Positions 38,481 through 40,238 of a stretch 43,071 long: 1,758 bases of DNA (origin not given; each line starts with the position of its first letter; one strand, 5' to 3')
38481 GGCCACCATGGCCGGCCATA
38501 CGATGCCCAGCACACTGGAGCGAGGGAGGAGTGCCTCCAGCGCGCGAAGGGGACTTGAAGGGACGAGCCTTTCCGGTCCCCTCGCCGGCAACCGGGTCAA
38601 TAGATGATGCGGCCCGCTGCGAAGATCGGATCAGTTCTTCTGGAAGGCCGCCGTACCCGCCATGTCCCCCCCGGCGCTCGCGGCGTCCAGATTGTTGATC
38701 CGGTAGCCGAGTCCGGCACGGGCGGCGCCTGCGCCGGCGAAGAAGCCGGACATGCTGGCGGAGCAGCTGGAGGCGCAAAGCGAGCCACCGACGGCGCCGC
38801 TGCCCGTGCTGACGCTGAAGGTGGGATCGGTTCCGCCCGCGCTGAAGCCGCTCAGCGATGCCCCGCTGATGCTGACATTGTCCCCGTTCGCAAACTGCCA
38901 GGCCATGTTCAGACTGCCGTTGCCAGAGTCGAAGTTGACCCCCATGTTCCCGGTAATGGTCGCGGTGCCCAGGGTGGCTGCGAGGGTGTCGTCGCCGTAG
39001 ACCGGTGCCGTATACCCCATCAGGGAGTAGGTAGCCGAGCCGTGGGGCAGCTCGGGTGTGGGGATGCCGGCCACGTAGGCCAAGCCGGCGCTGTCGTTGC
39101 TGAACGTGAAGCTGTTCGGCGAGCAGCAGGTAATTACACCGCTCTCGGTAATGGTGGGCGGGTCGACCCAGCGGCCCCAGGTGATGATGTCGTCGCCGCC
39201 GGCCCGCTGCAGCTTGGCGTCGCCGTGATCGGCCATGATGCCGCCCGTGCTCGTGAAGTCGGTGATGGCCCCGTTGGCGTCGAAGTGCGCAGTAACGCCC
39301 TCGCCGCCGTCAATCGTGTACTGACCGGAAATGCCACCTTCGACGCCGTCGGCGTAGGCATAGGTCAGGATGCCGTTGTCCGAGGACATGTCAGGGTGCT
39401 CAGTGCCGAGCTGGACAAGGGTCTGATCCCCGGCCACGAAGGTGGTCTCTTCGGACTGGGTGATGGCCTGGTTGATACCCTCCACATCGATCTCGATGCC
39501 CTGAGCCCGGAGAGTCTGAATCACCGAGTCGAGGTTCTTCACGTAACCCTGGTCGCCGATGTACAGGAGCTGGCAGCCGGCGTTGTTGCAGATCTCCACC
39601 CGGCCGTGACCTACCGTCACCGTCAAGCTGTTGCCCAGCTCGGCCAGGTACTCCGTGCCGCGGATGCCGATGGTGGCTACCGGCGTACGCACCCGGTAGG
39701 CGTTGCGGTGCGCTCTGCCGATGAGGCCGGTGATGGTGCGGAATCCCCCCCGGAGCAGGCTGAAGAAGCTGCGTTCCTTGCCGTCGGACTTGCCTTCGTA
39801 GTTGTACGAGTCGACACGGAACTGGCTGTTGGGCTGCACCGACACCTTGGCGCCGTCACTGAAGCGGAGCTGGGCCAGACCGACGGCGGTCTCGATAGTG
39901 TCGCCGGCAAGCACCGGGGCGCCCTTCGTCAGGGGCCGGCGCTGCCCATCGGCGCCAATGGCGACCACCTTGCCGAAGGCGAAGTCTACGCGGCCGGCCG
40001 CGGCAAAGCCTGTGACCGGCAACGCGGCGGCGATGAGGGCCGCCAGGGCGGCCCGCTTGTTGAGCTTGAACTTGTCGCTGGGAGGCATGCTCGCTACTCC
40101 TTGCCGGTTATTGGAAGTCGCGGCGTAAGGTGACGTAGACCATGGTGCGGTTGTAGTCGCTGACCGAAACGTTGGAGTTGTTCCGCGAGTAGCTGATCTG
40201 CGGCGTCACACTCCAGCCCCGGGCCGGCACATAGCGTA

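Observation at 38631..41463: Slam/DUF560-like translocon paired with a non-lipidated FecR-domain cargo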

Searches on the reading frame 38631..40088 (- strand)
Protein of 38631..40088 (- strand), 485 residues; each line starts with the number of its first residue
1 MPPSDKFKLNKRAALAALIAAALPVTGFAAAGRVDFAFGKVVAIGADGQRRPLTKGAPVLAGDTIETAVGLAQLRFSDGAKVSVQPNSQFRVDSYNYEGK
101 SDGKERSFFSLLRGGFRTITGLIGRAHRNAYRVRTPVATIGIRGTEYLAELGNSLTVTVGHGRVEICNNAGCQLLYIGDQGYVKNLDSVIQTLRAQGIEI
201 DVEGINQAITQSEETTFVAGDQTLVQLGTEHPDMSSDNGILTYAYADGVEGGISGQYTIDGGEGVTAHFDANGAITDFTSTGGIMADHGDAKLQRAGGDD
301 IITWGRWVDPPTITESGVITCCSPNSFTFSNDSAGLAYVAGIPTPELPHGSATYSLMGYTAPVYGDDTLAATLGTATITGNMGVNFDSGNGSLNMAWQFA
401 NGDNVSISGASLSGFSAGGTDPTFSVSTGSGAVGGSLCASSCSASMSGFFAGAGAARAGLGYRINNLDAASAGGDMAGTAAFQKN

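Call 3: search_protein_families(library=pfam, proteins=[window:38631-40088:-], max_evalue=0.1)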
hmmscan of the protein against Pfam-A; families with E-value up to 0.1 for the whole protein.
window:38631-40088:- (485 aa): 1 family
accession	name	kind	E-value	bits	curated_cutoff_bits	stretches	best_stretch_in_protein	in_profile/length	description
PF04773.18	FecR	-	5.4e-13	49.6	24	1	63-165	1-97/97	FecR protein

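Call 4: search_protein_families(library=ncbifam, proteins=[window:38631-40088:-], max_evalue=0.1)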
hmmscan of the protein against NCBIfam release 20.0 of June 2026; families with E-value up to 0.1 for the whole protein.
window:38631-40088:- (485 aa): 3 families
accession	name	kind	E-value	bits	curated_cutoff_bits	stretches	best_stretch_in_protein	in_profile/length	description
NF047849.1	Lsa33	exception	1.3e-07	31.2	420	1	34-177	32-175/310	surface adhesin Lsa33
NF033682.1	retention_LapA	subfamily_domain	6.2e-07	29.7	50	1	38-97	10-70/145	retention module-containing protein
NF033165.1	lipo_LipL45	exception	9e-05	21.7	350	1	35-154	43-159/391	lipoprotein LipL45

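Call 11: find_homologous_proteins(query=window:38631-40088:-)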
Query window:38631-40088:- (485 aa): 579 proteins with E <= 0.001 among 8000 candidates; the best 120 are listed.
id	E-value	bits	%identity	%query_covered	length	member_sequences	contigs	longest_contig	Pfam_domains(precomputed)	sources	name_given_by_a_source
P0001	0.0e+0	1069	100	100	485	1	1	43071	PF04773.19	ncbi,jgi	-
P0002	4.1e-93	331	39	100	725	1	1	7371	PF04773.19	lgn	-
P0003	1.6e-80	289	40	100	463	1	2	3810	PF04773.19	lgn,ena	-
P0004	1.2e-77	280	40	100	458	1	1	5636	PF04773.19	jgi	jgi:hypothetical protein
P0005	1.3e-75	273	40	100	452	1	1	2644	PF04773.19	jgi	jgi:hypothetical protein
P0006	1.2e-74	270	40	95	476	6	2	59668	PF04773.19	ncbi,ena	-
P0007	1.3e-74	270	40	100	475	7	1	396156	PF04773.19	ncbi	ncbi:MAG: hypothetical protein AMXMBFR31_03360 [Candidatus Desulfobacillus denitrificans]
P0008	4.0e-74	268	37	100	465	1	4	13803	PF04773.19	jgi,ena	-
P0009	1.2e-72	263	38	94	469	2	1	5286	PF04773.19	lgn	-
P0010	7.6e-72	261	39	100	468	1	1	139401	PF04773.19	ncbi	-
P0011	2.9e-71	259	40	99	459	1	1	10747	PF04773.19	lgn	-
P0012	3.0e-71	259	38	100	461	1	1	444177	PF04773.19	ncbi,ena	-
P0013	3.0e-71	259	39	96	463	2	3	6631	PF04773.19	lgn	-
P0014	3.8e-71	258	39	100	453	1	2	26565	PF04773.19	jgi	jgi:hypothetical protein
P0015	6.4e-71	258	38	100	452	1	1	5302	PF04773.19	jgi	jgi:hypothetical protein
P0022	5.0e-69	251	38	100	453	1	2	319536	PF04773.19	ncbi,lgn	ncbi:MAG: FecR family protein [Sideroxyarcus sp.]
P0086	5.7e-60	221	34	100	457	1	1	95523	PF04773.19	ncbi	-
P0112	1.4e-56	210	34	98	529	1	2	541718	PF04773.19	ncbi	ncbi:MAG: FecR domain-containing protein [Gammaproteobacteria bacterium]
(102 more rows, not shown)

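Call 16: find_related_loci(query=A1, collection=genome_contigs, flank=10000)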
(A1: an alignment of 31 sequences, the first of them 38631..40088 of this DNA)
Query A1 (485 aa) in genome_contigs; peptide patterns used: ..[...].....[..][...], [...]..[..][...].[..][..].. (x = any residue, [..] = any of these).
599 stretches matched a pattern (row limit reached: there are more); 559 encode a relative of the query (tblastn E <= 1e-3); the best 80 are kept; 79 distinct loci.
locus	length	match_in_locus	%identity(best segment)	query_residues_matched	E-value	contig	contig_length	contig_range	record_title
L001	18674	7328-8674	37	2-484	8e-79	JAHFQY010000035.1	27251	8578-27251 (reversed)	MAG: Nitrosomonadales bacterium isolate nzgw561 NODE_1111_length_27252_cov_3.770484, whole genome shotgun sequence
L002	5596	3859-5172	40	29-484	6e-78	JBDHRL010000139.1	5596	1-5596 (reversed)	MAG: Rhodocyclaceae bacterium isolate AS-MESO-3CA.406 NODE_58834_length_5596_cov_7.676934, whole genome shotgun sequence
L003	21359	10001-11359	38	1-485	7e-77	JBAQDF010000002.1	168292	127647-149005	MAG: Sideroxyarcus sp. isolate MFD03280_ilm_asm_bin37 k127_72510, whole genome shotgun sequence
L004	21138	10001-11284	38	2-464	2e-76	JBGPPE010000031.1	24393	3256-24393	MAG: Gallionellaceae bacterium isolate OBJ2_061818_050_21 k141_2218639_length_24393_cov_8.9111, whole genome shotgun seq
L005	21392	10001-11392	39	1-485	2e-74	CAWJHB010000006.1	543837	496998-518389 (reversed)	MAG: uncultured beta proteobacterium isolate MFD01231.bin.1.33 genome assembly, contig: contig_18235, whole genome shotg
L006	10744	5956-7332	37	6-484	2e-72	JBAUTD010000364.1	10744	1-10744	MAG: Burkholderiales bacterium isolate MFD01526_ilm_asm_bin20 k127_139920, whole genome shotgun sequence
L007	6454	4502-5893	37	1-464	3e-71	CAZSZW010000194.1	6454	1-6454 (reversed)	MAG TPA_asm: uncultured Gammaproteobacteria bacterium isolate binchicken_co286_3 genome assembly, contig: NODE_12880_len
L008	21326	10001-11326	39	23-484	4e-71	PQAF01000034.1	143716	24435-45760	MAG: Rhodocyclales bacterium isolate FeB_8 contig_1050, whole genome shotgun sequence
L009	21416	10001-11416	38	1-484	3e-70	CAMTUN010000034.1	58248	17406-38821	MAG: uncultured beta proteobacterium isolate G04_MAG_00030 genome assembly, contig: G04_MAG_00030_000000000010, whole ge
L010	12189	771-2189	39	1-484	3e-70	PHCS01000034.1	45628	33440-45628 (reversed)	MAG: Betaproteobacteria bacterium HGW-Betaproteobacteria-14 bjp_ig2158_scaffold_650, whole genome shotgun sequence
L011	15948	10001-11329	39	1-484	4e-69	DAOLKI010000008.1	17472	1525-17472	MAG TPA_asm: Rhodocyclaceae bacterium isolate AMR_MDS_0332 NODE_1536_length_17472_cov_8.645691, whole genome shotgun seq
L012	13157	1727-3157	39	1-484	3e-69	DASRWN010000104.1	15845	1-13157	MAG TPA_asm: Gallionella sp. isolate SMAG_U10822 k141_1660464, whole genome shotgun sequence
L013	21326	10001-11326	37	1-464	4e-69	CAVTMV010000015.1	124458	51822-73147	MAG: uncultured beta proteobacterium isolate MFD05942.bin.2.197 genome assembly, contig: contig_74665, whole genome shot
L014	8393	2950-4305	38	3-485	2e-68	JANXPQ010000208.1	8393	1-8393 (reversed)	MAG: Betaproteobacteria bacterium isolate GL140_3_concoct_254_sub GL140_3_k141_1279918, whole genome shotgun sequence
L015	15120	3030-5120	37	24-485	7e-68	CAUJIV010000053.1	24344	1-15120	MAG: Pseudomonadota bacterium isolate KLAP190 genome assembly, contig: KLAP190_538272, whole genome shotgun sequence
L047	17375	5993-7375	38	1-484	3e-77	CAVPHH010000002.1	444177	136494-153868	MAG: uncultured beta proteobacterium isolate MFD09964.bin.2.238 genome assembly, contig: contig_11801, whole genome shot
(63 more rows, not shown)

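Call 23: predict_structure(alignment_id=A1)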
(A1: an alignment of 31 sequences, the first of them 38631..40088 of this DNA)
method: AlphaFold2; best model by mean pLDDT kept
length: 485 residues; sequences in the alignment: 31
mean_pLDDT: 73.8   pTM: 0.55
mean pLDDT of the five models: 73.8, 72.9, 72.0, 71.3, 66.4
residues with pLDDT >= 90: 113; 70-90: 211; 50-70: 80; < 50: 81
segments of 3 or more residues with pLDDT < 50: 4-6, 20-28, 98-101, 196-235, 249-257, 318-328
pLDDT, mean of each block of 10 residues (from residue 1): 46 52 43 84 91 88 89 82 88 64 62 77 55 85 75 86 87 88 92 56 36 32 30 53 64 46 75 81 76 80 83 58 43 77 89 94 79 87 94 94 91 77 77 84 89 92 83 80 95
secondary structure, 60 per line:
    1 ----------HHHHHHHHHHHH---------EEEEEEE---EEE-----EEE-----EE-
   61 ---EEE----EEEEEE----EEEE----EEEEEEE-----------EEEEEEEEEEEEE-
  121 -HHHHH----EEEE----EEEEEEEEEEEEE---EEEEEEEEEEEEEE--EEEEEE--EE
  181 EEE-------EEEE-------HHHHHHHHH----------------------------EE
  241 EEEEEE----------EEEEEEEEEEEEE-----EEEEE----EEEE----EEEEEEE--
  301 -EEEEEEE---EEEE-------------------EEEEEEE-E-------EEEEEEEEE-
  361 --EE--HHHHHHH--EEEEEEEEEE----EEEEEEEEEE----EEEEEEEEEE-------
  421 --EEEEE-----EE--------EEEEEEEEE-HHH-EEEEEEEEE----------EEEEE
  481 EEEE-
elements in order: H11-22 E32-38 E42-44 E50-52 E64-66 E71-76 E81-84 E89-95 E107-119 H122-126 E131-134 E139-151 E155-168 E171-176 E179-183 E191-194 H202-210 E239-246 E257-269 E275-279 E284-287 E292-298 E302-308 E312-315 E335-341 E351-359 H367-373 E376-385 E390-399 E404-413 E423-427 E443-451 E457-465 E476-484

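Call 27: fold_search(model_id=the predicted structure, library=pdb)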
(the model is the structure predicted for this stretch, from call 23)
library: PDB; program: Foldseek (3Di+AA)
matches with E <= 10: 1055; with E <= 0.001: 19
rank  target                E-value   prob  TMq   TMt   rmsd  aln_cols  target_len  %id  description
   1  4o4x_B                4.2e-06  1.00  0.23  0.22  21.1       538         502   10  Crystal structure of the vaccine antigen Transferrin Binding Protein B (TbpB) double mutant Tyr-167-Ala and Trp-176-Al (released 2015-01-14)
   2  4m0n                  7.8e-06  1.00  0.22  0.48   3.4       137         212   20  Crystal structure of a putative anti-sigma factor (BDI_1681) from Parabacteroides distasonis ATCC 8503 at 1.65 A resolut (released 2013-10-16)
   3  8glo                  7.8e-06  1.00  0.22  0.39   8.6       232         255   16  Haemophilus parainfluenzae Holo HphA (released 2024-03-27)
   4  4m0h_B                8.2e-06  1.00  0.22  0.46   4.8       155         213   20  Crystal structure of a putative anti-sigma factor (BDI_1681) from Parabacteroides distasonis ATCC 8503 at 2.50 A resol (released 2013-10-16)
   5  6om5                  1.0e-05  1.00  0.22  0.38   8.8       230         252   16  Structure of a haemophore from Haemophilus haemolyticus (released 2019-12-04)
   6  7re4_A                1.2e-05  1.00  0.20  0.35   8.1       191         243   18  Apo Hemophilin from A. baumannii (released 2021-11-17)
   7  3hol                  1.4e-05  0.97  0.20  0.19  22.0       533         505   11  The Structure of Intact Ap-TbpB (N and C lobes) (released 2009-10-06)
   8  4o3w_A                2.0e-05  0.99  0.20  0.18  20.9       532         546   10  Crystal structure of the vaccine antigen Transferrin Binding Protein B (TbpB) mutant Tyr-63-Ala from Actinobacillus su (released 2015-01-14)
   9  4o4u_B                2.3e-05  1.00  0.24  0.24  20.8       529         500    9  Crystal structure of the vaccine antigen Transferrin Binding Protein B (TbpB) mutant Trp-176-Ala from Haemophilus para (released 2015-01-14)
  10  6ovk_R                2.7e-05  1.00  0.22  0.47   3.4       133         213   19  Crystal Structure of the Pseudomonas capeferrum Anti-sigma Regulator PupR C-terminal Cell-surface Signaling Domain in  (released 2020-03-04)
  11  4m0h_A                4.9e-05  1.00  0.21  0.45   3.0       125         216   20  Crystal structure of a putative anti-sigma factor (BDI_1681) from Parabacteroides distasonis ATCC 8503 at 2.50 A resol (released 2013-10-16)
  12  4qq1_C                4.9e-05  0.97  0.21  0.20  21.4       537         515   11  Crystal structure of the isotype 1 Transferrin binding protein B (TbpB) from serogroup B Neisseria meningitidis (released 2015-04-01)
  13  5kkx_A                2.7e-04  1.00  0.22  0.42  11.2       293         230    8  Crystal structure of a TbpB C-lobe mutant from Neisseria meningitidis M982 (released 2017-07-19)
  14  3pqs                  2.8e-04  0.96  0.23  0.22  21.4       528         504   10  The crystal structures of porcine pathogen ApH87_TbpB (released 2011-02-02)
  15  3v8u_A                3.0e-04  0.98  0.24  0.22  20.8       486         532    8  The crystal structure of transferrin binding protein B (TbpB) from Neisseria meningitidis serogroup B (released 2012-02-15)
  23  5ix9_MODEL_1_A        2.9e-03  1.00  0.12  0.75   1.0        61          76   31  Cell surface anchoring domain (released 2017-06-28)
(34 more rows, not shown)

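Call 36: list_cluster_members(proteins=[P0001, P0203, window:40108-41463:-])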
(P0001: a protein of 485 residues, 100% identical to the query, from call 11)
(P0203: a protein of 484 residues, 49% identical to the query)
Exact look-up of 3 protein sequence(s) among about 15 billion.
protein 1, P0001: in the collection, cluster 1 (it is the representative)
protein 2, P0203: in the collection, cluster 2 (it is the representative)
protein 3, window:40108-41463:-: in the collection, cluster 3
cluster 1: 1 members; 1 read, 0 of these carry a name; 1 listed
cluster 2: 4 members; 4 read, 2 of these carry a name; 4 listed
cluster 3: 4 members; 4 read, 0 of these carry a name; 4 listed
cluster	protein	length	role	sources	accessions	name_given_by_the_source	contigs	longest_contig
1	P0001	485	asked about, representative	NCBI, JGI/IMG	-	-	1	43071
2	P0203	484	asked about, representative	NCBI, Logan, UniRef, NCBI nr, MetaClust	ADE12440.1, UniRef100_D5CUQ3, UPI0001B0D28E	conserved hypothetical protein [Sideroxydans lithotrophicus ES-1] | Surface lipoprotein assembly modifier C-terminal domain-containing protein n=2 ... | status=active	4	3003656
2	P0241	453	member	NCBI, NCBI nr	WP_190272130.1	surface lipoprotein assembly modifier [Sideroxydans lithotrophicus]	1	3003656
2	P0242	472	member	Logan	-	-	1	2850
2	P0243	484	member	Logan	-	-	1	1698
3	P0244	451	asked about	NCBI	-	-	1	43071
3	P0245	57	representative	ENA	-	-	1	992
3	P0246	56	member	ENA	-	-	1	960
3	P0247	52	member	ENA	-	-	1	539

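Call 41: find_encoding_contigs(protein=P0001, flank=10000, max_places=2)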
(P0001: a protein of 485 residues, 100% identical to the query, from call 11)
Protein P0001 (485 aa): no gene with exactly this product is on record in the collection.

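Call 74: search_protein_families(library=ncbifam, proteins=[P0007, P0022, P0112, P0086], max_evalue=0.01)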
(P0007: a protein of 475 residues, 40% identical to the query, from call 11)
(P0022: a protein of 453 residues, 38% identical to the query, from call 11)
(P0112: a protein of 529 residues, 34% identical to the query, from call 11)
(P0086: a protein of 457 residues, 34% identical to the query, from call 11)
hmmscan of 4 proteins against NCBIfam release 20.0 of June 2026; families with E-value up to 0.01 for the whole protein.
P0007 (475 aa): 3 families
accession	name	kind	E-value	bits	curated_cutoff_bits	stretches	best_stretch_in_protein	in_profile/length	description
NF047849.1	Lsa33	exception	6.4e-07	28.8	420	1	33-168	32-167/310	surface adhesin Lsa33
NF033165.1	lipo_LipL45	exception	4.3e-06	26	350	1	27-149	36-155/391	lipoprotein LipL45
NF033682.1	retention_LapA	subfamily_domain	8.1e-06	26.1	50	1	32-94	5-68/145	retention module-containing protein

P0022 (453 aa): 3 families
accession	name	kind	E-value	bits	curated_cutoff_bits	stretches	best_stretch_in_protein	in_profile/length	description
NF033682.1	retention_LapA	subfamily_domain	9.6e-08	32.3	50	1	36-145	8-115/145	retention module-containing protein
NF033165.1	lipo_LipL45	exception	1.1e-06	27.9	350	1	34-170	42-175/391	lipoprotein LipL45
NF047849.1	Lsa33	exception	2.2e-06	27.1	420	1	34-171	32-167/310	surface adhesin Lsa33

P0112 (529 aa): 3 families
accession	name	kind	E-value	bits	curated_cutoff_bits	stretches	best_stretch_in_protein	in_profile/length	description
NF033682.1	retention_LapA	subfamily_domain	2.8e-06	27.6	50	1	32-97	3-69/145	retention module-containing protein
NF047849.1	Lsa33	exception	9.7e-06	25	420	1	24-195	21-195/310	surface adhesin Lsa33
NF033165.1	lipo_LipL45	exception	0.0001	21.5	350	1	27-155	34-159/391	lipoprotein LipL45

P0086 (457 aa): 2 families
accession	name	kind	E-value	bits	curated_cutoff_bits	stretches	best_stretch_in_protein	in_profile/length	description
NF047849.1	Lsa33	exception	5.3e-08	32.4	420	1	31-186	32-190/310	surface adhesin Lsa33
NF033682.1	retention_LapA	subfamily_domain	5.3e-06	26.7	50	1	31-92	6-68/145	retention module-containing protein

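Call 82: search_protein_families(library=pfam, proteins=[L047:11654-12388:+, L047:12988-14409:+, L047:14690-16276:+, L047:9742-10362:+, L047:11044-11586:+], max_evalue=0.0001)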
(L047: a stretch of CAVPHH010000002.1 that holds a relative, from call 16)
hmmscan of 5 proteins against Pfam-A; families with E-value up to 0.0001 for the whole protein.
L047:11654-12388:+ (244 aa): 1 family
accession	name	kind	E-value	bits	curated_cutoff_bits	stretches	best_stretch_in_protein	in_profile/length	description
PF04773.18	FecR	-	8.3e-12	45.8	24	1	73-173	2-96/97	FecR protein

L047:12988-14409:+ (473 aa): 3 families
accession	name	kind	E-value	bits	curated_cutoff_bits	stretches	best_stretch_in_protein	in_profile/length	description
PF02518.31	HATPase_c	-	1.1e-25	90.7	26.4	1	358-467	1-109/111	Histidine kinase-, DNA gyrase B-, and HSP90-like ATPase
PF00512.31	HisKA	-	1.2e-16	60.9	26.9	1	246-310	1-62/66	His Kinase A (phospho-acceptor) domain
PF13581.12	HATPase_c_2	-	9e-07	29.4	27.4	1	355-443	24-109/127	Histidine kinase-like ATPase domain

L047:14690-16276:+ (528 aa): 5 families
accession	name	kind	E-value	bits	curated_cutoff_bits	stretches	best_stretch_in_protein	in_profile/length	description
PF00158.32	Sigma54_activat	-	1.8e-71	239.7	20.2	1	217-383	1-167/168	Sigma-54 interaction domain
PF00072.30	Response_reg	-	1.9e-29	102.5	30.2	1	85-194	1-110/111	Response regulator receiver domain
PF25601.1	AAA_lid_14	-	9.6e-23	80.3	27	1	390-465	2-77/87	AAA+ ATPase lid domain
PF14532.12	Sigma54_activ_2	-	4.3e-20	72.8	25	1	219-388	2-138/138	Sigma-54 interaction domain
PF07728.20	AAA_5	-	2.3e-06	28.1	22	1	241-356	2-120/139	AAA domain (dynein-related subfamily)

L047:9742-10362:+ (206 aa): 0 families

L047:11044-11586:+ (180 aa): 0 families
